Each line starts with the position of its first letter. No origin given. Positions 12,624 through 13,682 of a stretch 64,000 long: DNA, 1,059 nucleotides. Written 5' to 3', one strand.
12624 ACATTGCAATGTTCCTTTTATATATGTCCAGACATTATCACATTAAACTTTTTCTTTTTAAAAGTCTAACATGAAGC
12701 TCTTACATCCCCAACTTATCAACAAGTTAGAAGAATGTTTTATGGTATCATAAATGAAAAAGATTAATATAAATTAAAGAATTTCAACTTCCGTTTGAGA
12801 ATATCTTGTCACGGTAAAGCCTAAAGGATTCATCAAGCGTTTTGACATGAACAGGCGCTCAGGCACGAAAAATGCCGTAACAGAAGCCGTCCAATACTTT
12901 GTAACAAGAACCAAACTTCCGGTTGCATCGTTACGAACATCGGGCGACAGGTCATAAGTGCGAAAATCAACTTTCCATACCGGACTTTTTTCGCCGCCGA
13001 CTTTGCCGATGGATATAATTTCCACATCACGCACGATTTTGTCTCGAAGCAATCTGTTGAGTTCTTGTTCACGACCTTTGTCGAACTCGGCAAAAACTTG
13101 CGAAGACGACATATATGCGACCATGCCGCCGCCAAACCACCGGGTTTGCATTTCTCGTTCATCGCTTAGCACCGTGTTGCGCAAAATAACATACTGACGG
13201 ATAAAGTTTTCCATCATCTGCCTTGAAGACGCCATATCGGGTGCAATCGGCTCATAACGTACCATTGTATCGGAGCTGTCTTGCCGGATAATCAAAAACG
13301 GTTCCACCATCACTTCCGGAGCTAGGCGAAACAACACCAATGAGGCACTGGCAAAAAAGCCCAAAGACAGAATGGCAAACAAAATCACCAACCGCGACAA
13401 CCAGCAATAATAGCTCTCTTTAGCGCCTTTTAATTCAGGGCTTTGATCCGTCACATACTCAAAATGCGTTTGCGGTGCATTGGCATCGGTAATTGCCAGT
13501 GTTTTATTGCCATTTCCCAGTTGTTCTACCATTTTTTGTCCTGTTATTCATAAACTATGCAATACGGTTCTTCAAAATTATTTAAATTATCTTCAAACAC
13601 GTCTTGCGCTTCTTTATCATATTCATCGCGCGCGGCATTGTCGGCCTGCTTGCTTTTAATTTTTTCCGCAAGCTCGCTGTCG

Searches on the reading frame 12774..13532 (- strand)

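Call 5: search_protein_families(library=pfam, proteins=[window:12774-13532:-], max_evalue=0.01)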
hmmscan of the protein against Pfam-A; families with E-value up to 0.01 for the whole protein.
window:12774-13532:- (252 aa): 1 family
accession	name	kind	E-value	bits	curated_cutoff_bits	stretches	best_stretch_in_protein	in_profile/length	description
PF04335.19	VirB8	-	6.2e-15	56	23.2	1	49-248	20-212/213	VirB8 protein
